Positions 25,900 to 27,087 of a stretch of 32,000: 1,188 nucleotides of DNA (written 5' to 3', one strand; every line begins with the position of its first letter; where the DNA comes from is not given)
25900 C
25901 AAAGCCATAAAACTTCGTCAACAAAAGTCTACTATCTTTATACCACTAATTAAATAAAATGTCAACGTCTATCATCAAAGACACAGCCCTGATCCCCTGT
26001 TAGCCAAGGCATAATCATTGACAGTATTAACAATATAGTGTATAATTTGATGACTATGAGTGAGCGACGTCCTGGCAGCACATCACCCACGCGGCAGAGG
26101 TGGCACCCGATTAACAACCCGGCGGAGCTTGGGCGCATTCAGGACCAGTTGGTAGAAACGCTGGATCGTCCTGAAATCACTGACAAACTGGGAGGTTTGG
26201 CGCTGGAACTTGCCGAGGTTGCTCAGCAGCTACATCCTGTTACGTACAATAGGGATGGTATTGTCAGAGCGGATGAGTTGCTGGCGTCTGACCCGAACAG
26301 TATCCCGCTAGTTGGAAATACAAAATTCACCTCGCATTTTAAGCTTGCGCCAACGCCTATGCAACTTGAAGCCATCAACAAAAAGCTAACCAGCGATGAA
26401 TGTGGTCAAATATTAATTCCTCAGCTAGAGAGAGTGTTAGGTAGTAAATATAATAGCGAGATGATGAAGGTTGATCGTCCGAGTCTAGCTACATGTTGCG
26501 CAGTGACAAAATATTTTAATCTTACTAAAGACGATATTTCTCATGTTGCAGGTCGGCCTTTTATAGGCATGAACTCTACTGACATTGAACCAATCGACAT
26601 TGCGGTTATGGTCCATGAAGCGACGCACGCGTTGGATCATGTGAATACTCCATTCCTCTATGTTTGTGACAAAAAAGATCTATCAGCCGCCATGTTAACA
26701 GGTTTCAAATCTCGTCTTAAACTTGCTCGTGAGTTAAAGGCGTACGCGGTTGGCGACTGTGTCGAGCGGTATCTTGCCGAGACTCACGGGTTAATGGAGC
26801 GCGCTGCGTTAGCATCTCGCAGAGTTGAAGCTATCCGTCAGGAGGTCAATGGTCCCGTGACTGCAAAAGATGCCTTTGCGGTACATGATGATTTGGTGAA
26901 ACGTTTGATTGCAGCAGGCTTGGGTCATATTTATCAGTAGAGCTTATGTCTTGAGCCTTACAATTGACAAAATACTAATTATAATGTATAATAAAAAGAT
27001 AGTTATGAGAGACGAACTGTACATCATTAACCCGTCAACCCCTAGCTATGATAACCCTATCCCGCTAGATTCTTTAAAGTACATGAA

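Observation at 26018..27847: Tandem pair of highly diverged HExxH (zincin-like) paralogs, each under its own perfect consensus promoter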

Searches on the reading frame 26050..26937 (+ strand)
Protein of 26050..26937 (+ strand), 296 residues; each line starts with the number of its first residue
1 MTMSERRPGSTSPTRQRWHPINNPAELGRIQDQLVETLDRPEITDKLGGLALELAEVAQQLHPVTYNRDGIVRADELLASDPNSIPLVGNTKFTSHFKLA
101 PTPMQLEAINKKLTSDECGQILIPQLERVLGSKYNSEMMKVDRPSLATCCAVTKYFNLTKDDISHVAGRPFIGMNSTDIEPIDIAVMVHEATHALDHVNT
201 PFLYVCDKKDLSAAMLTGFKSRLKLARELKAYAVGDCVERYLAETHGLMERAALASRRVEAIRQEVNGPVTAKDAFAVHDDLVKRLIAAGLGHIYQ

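Call 7: search_protein_families(library=pfam, proteins=[window:26050-26937:+], max_evalue=1)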
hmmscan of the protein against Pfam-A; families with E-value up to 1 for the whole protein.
window:26050-26937:+ (296 aa): 1 family
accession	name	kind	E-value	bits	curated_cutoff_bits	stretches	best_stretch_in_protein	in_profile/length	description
PF05150.18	Legionella_OMP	-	0.064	12.6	25.4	1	87-161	186-253/281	Legionella pneumophila major outer membrane protein precursor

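Call 10: find_homologous_proteins(query=window:26050-26937:+)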
Query window:26050-26937:+ (296 aa): 84 proteins with E <= 0.001 among 6641 candidates.
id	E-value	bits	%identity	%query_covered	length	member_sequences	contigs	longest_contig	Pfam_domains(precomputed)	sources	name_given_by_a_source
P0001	7.8e-193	657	99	100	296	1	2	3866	-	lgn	-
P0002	2.0e-185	633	96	100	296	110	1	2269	-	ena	-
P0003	2.4e-176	603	91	100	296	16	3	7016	-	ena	-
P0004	1.5e-175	601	91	100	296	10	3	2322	-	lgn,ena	-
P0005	3.1e-175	600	91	100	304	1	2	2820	-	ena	-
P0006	3.9e-175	599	90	100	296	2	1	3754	-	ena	-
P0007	1.1e-174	598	90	100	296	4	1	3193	-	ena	-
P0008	1.8e-174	597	90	99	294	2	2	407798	-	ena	-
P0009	4.7e-174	596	90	99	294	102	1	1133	-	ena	-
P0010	1.2e-173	594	91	99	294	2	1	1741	-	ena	-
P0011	1.7e-171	587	90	99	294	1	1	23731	-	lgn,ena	-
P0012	6.1e-171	585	89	99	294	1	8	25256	-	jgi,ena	jgi:hypothetical protein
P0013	1.2e-170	585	89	99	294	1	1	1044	-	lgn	-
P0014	4.3e-170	583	89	99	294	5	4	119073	-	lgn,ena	-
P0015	4.1e-169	579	88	99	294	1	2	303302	-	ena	-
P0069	1.1e-32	132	36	91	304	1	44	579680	-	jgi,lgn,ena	jgi:hypothetical protein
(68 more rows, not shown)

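Call 11: search_protein_families(library=ncbifam, proteins=[window:26050-26937:+], max_evalue=1)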
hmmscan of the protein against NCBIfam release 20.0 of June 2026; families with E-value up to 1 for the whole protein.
window:26050-26937:+ (296 aa): 2 families
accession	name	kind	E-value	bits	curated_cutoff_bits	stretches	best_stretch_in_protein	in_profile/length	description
TIGR01858.1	tag_bisphos_ald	equivalog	0.039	13.1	443.55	1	243-293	175-226/282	tagatose bisphosphate family class II aldolase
NF009374.0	PRK12737.1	subfamily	0.041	12.9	383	1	245-292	179-227/284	tagatose-bisphosphate aldolase subunit GatY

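Call 12: search_protein_families(library=phrogs, proteins=[window:26050-26937:+], max_evalue=1)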
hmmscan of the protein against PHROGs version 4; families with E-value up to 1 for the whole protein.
window:26050-26937:+ (296 aa): 0 families

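Call 13: search_solved_structures(query=window:26050-26937:+, max_evalue=10)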
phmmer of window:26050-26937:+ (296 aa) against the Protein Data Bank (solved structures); distinct sequences matched with E-value up to 10: 0.

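Call 15: find_related_loci(query=A1, collection=genome_contigs, flank=8000)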
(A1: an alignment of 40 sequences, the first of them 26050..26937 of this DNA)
Query A1 (296 aa) in genome_contigs; peptide patterns used: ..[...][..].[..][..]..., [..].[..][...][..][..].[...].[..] (x = any residue, [..] = any of these).
74 stretches matched a pattern; 20 encode a relative of the query (tblastn E <= 1e-3); 18 distinct loci.
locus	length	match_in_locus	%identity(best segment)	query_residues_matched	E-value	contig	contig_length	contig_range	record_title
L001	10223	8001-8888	96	1-296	0e+0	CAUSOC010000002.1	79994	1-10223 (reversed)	MAG TPA_asm: uncultured Candidatus Saccharibacteria bacterium isolate SRR5395398_bin.13_MetaWRAP_v1.3_MAG genome assembl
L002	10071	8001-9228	93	3-296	0e+0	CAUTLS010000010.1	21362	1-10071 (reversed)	MAG TPA_asm: uncultured Candidatus Saccharibacteria bacterium isolate DRR247342_bin.3_MetaWRAP_v1.3_MAG genome assembly,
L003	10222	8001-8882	91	3-296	0e+0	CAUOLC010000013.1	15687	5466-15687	MAG TPA_asm: uncultured Candidatus Saccharibacteria bacterium isolate SRR11085304_bin.7_MetaWRAP_v1.3_MAG genome assembl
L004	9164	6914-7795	91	3-296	0e+0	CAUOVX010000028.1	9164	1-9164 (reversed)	MAG TPA_asm: uncultured Candidatus Saccharibacteria bacterium isolate SRR8290077_bin.18_MetaWRAP_v1.3_MAG genome assembl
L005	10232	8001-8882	87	3-296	5e-176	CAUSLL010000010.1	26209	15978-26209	MAG TPA_asm: uncultured Candidatus Saccharibacteria bacterium isolate SRR5395409_bin.17_MetaWRAP_v1.3_MAG genome assembl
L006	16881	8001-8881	91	3-296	3e-153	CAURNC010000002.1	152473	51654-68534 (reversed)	MAG TPA_asm: uncultured Candidatus Saccharibacteria bacterium isolate ERR9968885_bin.20_MetaWRAP_v1.3_MAG genome assembl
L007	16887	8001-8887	93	1-296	5e-162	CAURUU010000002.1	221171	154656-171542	MAG TPA_asm: uncultured Candidatus Saccharibacteria bacterium isolate ERR9969226_bin.1_MetaWRAP_v1.3_MAG genome assembly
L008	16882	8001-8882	72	3-296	1e-143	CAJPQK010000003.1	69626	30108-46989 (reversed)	Candidatus Saccharibacteria bacterium isolate SRR9217428-mag-bin.30 genome assembly, contig: SRR9217428-mag-bin.30_150,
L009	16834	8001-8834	91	19-296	2e-172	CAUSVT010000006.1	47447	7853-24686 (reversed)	MAG TPA_asm: uncultured Candidatus Saccharibacteria bacterium isolate SRR15001311_bin.7_MetaWRAP_v1.3_MAG genome assembl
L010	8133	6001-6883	87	3-296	2e-145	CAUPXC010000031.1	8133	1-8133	MAG TPA_asm: uncultured Candidatus Saccharibacteria bacterium isolate ERR9968836_bin.17_MetaWRAP_v1.3_MAG genome assembl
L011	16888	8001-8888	91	1-296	0e+0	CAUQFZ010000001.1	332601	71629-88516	MAG TPA_asm: uncultured Candidatus Saccharibacteria bacterium isolate ERR9968811_bin.21_MetaWRAP_v1.3_MAG genome assembl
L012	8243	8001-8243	91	1-81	1e-43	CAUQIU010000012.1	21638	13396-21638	MAG TPA_asm: uncultured Candidatus Saccharibacteria bacterium isolate ERR9968750_bin.32_MetaWRAP_v1.3_MAG genome assembl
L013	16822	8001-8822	38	7-291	2e-39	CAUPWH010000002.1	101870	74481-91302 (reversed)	MAG TPA_asm: uncultured Candidatus Saccharibacteria bacterium isolate ERR9968949_bin.21_MetaWRAP_v1.3_MAG genome assembl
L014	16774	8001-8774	39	31-296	4e-39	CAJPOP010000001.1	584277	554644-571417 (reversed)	Candidatus Saccharibacteria bacterium isolate SRR9217408-mag-bin.12 genome assembly, contig: SRR9217408-mag-bin.12_1, wh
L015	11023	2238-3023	37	26-296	3e-39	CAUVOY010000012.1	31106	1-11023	MAG TPA_asm: uncultured Candidatus Saccharibacteria bacterium isolate SRR13061549_bin.29_MetaWRAP_v1.3_MAG genome assemb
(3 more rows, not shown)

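Call 24: predict_structure(alignment_id=A1)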
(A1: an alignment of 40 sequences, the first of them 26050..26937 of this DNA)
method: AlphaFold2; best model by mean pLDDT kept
length: 296 residues; sequences in the alignment: 40
mean_pLDDT: 41.2   pTM: 0.31
mean pLDDT of the five models: 41.2, 38.6, 35.7, 33.7, 32.7
residues with pLDDT >= 90: 0; 70-90: 30; 50-70: 49; < 50: 217
segments of 3 or more residues with pLDDT < 50: 1-24, 26-28, 43-211, 245-253
pLDDT, mean of each block of 10 residues (from residue 1): 30 30 46 50 45 35 33 32 27 25 40 37 36 31 22 23 25 23 33 33 30 53 53 52 45 57 79 69 85 69
secondary structure, 60 per line:
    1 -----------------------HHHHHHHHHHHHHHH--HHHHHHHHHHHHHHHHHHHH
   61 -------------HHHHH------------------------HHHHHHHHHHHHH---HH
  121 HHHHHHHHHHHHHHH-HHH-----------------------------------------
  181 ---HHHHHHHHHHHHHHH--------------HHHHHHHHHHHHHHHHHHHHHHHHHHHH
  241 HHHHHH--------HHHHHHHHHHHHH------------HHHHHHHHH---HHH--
elements in order: H24-38 H41-60 H74-78 H103-115 H119-135 H184-198 H213-246 H255-267 H280-288

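Call 26: search_solved_structures(query=A1, max_evalue=10, show_alignments=3)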
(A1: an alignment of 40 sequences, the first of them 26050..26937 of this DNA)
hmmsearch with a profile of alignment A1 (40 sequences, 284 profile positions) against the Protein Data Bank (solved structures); distinct sequences matched with E-value up to 10: 1.
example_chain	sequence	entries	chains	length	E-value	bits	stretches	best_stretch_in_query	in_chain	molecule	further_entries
4gow_A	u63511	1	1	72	0.23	14.1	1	209-250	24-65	Potassium voltage-gated channel subfamily KQT member 4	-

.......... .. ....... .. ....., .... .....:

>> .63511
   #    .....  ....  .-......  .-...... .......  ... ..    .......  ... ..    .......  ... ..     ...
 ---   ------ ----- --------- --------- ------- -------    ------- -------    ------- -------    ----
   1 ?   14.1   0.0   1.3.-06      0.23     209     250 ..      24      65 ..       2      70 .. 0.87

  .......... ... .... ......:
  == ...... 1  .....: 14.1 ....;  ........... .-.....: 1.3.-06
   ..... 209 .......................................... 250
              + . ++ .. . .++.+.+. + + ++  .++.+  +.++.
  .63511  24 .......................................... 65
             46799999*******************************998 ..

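Call 27: search_protein_families(library=padloc, proteins=[window:26050-26937:+], max_evalue=1)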
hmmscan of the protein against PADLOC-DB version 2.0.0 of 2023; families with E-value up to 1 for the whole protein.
window:26050-26937:+ (296 aa): 1 family
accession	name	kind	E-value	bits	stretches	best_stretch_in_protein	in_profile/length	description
PDLC02620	DrmD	-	0.037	9.9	1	221-268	609-656/1060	DrmD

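Call 32: search_protein_representatives(alignment_id=A1)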
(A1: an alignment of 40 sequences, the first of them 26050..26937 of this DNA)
Query: 40 sequences, 284 profile positions. Proteins with E-value up to 0.001 (for the whole library): 88; up to 1e-10: 36; up to 1e-30: 9. The best 88 are listed.
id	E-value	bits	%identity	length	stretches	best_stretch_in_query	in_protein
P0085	4.2e-137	472.7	-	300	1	4-284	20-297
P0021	1.6e-113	395.3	-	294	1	1-284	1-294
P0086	2.8e-78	279.6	-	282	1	16-283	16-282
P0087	7.6e-77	274.9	-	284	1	6-284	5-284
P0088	8.1e-60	219.1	-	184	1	5-156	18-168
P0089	2.1e-39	152.1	-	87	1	203-284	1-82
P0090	4.4e-36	141.2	-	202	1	13-142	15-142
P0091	6.2e-32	127.6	-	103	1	4-85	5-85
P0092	6.8e-31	124.2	-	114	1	175-283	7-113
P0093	4.1e-24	101.9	-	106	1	4-75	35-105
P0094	1.1e-18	84.1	-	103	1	2-69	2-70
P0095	1.5e-18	83.6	-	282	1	17-284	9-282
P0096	5.4e-18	81.8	-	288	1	76-283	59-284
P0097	2.8e-17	79.5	-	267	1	32-281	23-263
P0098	1.9e-16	76.8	-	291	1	95-283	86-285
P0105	1.5e-14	70.6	-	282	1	32-283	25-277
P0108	4.0e-14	69.1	-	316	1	16-284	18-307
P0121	1.5e-10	57.4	-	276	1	34-284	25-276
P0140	1.7e-06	44.1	-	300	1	23-278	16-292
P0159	3.4e-05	39.8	-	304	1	25-253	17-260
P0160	6.3e-05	39.0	-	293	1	74-279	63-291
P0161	7.5e-05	38.7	-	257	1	144-280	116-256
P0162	1.0e-04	38.3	-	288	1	98-283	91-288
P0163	2.5e-04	37.0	-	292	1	81-233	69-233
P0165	2.6e-04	36.9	-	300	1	26-238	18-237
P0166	3.1e-04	36.7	-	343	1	119-282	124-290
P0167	3.1e-04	36.7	-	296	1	34-265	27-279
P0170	7.3e-04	35.5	-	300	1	34-229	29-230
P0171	8.2e-04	35.3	-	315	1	165-255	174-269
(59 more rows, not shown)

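Call 34: find_homologous_proteins(query=A2, max_evalue=0.001)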
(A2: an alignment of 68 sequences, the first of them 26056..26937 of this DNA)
Query A2 (68 sequences) (294 aa, profile of the alignment): 48 proteins with E <= 0.001 among 8000 candidates.
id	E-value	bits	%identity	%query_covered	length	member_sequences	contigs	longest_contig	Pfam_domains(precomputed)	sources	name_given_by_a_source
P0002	6.5e-58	214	96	100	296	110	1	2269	-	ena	-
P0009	1.1e-57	214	90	100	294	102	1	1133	-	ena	-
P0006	1.7e-57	213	90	100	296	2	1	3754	-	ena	-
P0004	6.0e-57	211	91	100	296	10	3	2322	-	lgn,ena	-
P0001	7.3e-57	211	99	100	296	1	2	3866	-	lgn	-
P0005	8.1e-57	211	91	100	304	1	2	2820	-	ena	-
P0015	1.5e-56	210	88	100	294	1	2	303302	-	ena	-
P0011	1.8e-56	210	90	100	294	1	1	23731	-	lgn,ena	-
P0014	2.0e-56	209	89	100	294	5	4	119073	-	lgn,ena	-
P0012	2.9e-56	209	89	100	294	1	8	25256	-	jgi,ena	jgi:hypothetical protein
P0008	7.1e-56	208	90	100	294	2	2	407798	-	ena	-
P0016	2.3e-55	206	88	100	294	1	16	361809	-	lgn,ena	-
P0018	2.6e-55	206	87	100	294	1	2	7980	-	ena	-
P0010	3.8e-55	205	91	100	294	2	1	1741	-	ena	-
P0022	4.4e-55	205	86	99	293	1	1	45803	-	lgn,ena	-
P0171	2.9e-45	173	29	34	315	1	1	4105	-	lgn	-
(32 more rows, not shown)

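Call 36: search_protein_families(library=pfam, alignment_id=A2, max_evalue=0.1)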
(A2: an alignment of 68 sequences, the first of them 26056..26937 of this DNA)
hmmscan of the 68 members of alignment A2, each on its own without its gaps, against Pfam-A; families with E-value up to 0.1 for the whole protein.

A. member 1, window:26056-26937:+ (294 aa): 1 family
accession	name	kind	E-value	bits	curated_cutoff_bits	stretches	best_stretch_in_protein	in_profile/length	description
PF05150.18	Legionella_OMP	-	0.063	12.6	25.4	1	85-159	186-253/281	Legionella pneumophila major outer membrane protein precursor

B. families by the number of members that match (of 68 scanned): 17 families
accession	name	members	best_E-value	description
PF20573.4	DUF6782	3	2.6e-06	Putative metallopeptidase family (DUF6782)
PF10263.15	SprT-like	3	0.00062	SprT-like family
PF14891.12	Peptidase_M91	3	0.0097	Effector protein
PF13699.11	eCIS_core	2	0.012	eCIS core domain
PF18894.6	PhageMetallopep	1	0.019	Putative phage metallopeptidase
PF06114.19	Peptidase_M78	1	0.025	IrrE N-terminal-like domain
PF22735.1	NNH3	1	0.028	NACHT N-terminal Helical domain 3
PF03265.21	DNase_II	1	0.034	Deoxyribonuclease II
PF16829.10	ATR13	1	0.038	Avirulence protein ATR13, RxLR effector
PF08723.15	Gag_p15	1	0.041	Gag protein p15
PF12323.14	HTH_OrfB_IS605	1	0.045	Helix-turn-helix domain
PF24680.1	SH3_Hsr9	1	0.05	Hsr-9 Tudor domain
PF21132.2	MFD_D3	1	0.053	MFD, D3 domain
PF21392.3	COQ9_N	1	0.054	Ubiquinone biosynthesis protein COQ9, N-terminal domain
PF02814.20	UreE_N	1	0.062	UreE urease accessory protein, N-terminal domain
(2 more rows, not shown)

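Call 37: search_protein_families(library=pfam, proteins=[P0171, P0170, P0167, P0166, P0165, P0163, P0162, P0161, P0160, P0159], max_evalue=0.1)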
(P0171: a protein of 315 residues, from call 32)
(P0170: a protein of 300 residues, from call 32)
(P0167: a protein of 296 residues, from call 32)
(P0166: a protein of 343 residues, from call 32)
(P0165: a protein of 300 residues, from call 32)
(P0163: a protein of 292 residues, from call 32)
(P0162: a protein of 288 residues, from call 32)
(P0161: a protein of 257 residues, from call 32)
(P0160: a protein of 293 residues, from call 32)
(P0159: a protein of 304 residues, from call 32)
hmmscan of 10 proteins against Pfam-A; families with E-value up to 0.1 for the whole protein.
P0171 (315 aa): 0 families

P0170 (300 aa): 0 families

P0167 (296 aa): 0 families

P0166 (343 aa): 0 families

P0165 (300 aa): 2 families
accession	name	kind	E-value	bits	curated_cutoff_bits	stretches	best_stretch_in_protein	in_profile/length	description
PF22735.1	NNH3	-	0.028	14.8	27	1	99-144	129-174/213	NACHT N-terminal Helical domain 3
PF21132.2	MFD_D3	-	0.053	13.9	21.8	0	85-120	7-42/73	MFD, D3 domain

P0163 (292 aa): 0 families

P0162 (288 aa): 1 family
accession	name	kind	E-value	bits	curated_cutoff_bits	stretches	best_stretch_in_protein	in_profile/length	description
PF20573.4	DUF6782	-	0.04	13.6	27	1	184-203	89-108/241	Putative metallopeptidase family (DUF6782)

P0161 (257 aa): 1 family
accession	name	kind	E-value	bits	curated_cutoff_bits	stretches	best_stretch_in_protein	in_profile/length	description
PF20573.4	DUF6782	-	0.0016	18.2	27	1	156-175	90-109/241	Putative metallopeptidase family (DUF6782)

P0160 (293 aa): 0 families

P0159 (304 aa): 0 families

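Call 39: find_encoding_contigs(protein=P0097, flank=5000, max_places=3)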
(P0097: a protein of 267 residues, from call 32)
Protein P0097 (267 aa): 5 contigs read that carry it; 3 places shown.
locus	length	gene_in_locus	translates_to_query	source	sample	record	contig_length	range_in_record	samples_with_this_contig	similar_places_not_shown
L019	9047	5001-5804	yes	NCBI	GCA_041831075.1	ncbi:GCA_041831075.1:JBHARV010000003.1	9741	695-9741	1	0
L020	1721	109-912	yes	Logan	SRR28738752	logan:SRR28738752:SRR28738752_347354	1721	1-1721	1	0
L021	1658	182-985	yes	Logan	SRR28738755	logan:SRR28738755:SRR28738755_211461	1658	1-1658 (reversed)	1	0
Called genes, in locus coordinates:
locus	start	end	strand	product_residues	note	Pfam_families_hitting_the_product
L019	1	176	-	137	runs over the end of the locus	PF01475:FUR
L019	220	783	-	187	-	PF01195:Pept_tRNA_hydro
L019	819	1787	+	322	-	PF02492:cobW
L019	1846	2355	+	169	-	-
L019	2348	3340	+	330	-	-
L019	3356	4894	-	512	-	PF00009:GTP_EFTU, PF00071:Ras (faint), PF00350:Dynamin_N (faint), PF01926:MMR_HSR1, PF03193:RsgA_GTPase (faint), PF01926:MMR_HSR1, PF02421:FeoB_N, PF14714:KH_dom-like, +2 more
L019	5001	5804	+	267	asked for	-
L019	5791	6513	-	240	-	PF01479:S4, PF00849:PseudoU_synth_2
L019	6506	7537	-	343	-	PF00072:Response_reg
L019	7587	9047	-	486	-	?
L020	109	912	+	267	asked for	-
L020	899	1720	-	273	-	?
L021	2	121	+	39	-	?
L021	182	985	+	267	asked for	-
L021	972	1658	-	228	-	?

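Call 40: find_encoding_contigs(protein=P0105, flank=5000, max_places=3)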
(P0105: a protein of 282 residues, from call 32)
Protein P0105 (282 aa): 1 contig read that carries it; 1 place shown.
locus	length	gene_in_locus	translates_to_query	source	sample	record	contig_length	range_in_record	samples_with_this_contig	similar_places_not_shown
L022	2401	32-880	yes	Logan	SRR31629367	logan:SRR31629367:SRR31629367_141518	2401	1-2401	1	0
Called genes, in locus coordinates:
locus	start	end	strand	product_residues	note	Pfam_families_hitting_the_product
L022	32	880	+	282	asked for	-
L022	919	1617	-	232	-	PF01479:S4 (weak), PF00849:PseudoU_synth_2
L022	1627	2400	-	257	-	?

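Call 41: predict_structure(alignment_id=A2)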
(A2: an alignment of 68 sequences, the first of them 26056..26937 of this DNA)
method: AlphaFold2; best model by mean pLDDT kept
length: 294 residues; sequences in the alignment: 68
mean_pLDDT: 89.1   pTM: 0.90
mean pLDDT of the five models: 89.1, 88.5, 87.8, 87.7, 87.1
residues with pLDDT >= 90: 193; 70-90: 76; 50-70: 25; < 50: 0
segments of 3 or more residues with pLDDT < 50: none
pLDDT, mean of each block of 10 residues (from residue 1): 62 78 96 98 98 98 91 83 95 85 93 82 82 74 91 86 93 94 97 97 75 84 97 96 81 90 98 97 96 91
secondary structure, 60 per line:
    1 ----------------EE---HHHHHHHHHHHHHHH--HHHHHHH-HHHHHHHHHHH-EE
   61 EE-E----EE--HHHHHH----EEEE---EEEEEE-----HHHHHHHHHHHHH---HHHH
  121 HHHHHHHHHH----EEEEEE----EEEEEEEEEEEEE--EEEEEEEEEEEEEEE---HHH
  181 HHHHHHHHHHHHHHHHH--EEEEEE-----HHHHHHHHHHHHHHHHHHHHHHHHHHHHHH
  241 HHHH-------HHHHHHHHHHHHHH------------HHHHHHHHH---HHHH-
elements in order: H22-36 H39-45 H47-57 E59-62 H73-78 E83-86 E90-95 H101-113 H117-130 E135-140 E145-157 E160-174 H178-197 E200-205 H211-244 H252-265 H278-286 H290-293
